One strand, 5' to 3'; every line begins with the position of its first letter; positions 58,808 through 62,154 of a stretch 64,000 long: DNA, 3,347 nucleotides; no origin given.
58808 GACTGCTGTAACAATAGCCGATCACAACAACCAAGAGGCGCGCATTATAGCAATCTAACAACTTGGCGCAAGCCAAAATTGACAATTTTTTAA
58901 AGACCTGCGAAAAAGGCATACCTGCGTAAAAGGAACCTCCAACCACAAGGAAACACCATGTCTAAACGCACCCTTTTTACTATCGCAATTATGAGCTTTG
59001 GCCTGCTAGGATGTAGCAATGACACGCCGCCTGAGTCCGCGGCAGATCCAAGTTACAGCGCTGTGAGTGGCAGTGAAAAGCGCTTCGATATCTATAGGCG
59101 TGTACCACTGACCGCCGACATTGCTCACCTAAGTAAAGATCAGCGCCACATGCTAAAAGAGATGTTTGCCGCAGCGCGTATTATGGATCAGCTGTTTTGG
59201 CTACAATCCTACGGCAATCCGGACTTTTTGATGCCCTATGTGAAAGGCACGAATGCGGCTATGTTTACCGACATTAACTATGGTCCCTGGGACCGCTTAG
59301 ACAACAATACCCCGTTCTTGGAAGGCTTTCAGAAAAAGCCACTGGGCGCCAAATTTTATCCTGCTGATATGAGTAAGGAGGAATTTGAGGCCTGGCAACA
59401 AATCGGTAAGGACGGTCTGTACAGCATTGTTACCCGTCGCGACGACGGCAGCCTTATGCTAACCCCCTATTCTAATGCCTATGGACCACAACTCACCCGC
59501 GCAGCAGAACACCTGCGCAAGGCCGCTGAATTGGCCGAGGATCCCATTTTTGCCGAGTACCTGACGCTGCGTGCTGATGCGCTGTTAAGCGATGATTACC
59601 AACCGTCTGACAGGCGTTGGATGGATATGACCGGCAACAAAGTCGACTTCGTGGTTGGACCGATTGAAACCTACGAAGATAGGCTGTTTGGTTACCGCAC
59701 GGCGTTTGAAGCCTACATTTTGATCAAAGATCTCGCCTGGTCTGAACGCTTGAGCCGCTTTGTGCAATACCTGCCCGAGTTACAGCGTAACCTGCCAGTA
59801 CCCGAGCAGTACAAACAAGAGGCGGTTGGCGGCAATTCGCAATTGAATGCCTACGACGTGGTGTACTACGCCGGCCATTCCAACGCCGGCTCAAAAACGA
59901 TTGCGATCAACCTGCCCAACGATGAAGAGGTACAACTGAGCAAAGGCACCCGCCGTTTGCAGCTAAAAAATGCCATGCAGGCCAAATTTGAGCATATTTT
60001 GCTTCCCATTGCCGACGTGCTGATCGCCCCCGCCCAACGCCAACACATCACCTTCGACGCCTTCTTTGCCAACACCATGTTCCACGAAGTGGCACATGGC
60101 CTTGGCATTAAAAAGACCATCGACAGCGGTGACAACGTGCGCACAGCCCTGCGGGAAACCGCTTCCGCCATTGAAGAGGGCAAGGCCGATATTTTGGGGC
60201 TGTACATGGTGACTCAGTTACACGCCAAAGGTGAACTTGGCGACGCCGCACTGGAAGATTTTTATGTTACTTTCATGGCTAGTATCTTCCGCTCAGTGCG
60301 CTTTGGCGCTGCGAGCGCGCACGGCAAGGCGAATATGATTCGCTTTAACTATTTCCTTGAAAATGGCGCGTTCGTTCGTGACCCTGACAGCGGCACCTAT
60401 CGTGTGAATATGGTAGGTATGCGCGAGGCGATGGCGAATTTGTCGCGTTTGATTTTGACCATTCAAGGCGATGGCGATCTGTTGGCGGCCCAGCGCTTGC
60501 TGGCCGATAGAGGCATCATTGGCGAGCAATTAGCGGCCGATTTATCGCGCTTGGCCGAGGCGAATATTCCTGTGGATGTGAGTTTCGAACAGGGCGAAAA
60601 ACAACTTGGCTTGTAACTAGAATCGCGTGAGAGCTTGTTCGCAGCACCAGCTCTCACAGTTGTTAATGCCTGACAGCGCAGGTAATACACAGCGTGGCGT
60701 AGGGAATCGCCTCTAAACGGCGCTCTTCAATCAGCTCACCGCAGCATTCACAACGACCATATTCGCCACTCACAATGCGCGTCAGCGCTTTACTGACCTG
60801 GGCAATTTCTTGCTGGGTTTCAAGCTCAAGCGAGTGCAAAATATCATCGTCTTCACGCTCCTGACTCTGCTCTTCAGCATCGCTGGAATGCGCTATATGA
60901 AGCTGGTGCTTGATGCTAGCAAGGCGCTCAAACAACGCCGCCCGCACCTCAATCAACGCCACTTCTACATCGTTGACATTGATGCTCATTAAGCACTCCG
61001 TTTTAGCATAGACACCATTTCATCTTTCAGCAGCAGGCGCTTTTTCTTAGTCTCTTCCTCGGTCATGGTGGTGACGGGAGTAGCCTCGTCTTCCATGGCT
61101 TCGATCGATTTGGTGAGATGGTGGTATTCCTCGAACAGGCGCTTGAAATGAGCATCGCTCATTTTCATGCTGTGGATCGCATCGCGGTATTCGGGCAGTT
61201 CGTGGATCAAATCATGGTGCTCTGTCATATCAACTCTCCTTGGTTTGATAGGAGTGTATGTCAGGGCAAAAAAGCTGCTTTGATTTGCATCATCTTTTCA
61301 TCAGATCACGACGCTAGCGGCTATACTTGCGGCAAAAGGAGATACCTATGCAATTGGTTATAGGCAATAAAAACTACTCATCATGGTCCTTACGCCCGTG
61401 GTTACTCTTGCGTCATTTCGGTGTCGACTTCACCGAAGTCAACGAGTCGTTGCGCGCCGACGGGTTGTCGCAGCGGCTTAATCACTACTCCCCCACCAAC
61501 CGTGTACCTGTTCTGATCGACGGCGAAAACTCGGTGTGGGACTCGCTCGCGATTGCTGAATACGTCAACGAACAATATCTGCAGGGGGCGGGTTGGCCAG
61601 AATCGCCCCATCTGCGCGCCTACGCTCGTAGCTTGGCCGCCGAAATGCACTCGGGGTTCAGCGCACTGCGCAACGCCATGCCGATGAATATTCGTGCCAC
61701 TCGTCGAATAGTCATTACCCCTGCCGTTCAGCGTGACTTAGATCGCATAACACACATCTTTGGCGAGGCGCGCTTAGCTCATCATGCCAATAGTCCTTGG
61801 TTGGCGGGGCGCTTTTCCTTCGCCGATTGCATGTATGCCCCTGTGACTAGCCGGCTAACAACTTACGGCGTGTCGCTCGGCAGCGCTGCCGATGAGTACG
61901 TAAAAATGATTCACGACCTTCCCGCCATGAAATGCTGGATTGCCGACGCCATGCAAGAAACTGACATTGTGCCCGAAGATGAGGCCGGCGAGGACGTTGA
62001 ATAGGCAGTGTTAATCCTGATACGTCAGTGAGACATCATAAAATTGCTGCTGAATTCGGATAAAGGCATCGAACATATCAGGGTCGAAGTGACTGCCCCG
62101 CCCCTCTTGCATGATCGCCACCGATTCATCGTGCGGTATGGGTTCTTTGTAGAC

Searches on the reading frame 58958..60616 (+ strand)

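Call 43: search_protein_families(library=pfam, proteins=[window:58958-60616:+], max_evalue=0.000001)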
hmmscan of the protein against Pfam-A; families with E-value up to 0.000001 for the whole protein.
window:58958-60616:+ (552 aa): 1 family
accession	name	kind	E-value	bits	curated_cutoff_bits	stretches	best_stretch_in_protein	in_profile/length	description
PF03571.21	Peptidase_M49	-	1.7e-16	60.2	21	1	174-383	100-306/548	Peptidase family M49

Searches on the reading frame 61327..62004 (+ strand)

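Call 43: search_protein_families(library=pfam, proteins=[window:61327-62004:+], max_evalue=0.000001)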
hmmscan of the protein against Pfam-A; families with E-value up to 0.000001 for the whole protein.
window:61327-62004:+ (225 aa): 3 families
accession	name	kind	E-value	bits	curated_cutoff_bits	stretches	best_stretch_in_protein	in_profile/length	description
PF13409.12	GST_N_2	-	1.5e-11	45.2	25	1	17-83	1-70/70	Glutathione S-transferase, N-terminal domain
PF02798.26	GST_N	-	1.2e-09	38.8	20.9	1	18-81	11-75/76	Glutathione S-transferase, N-terminal domain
PF13417.12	GST_N_3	-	3e-08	34.3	22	1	17-84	6-71/75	Glutathione S-transferase, N-terminal domain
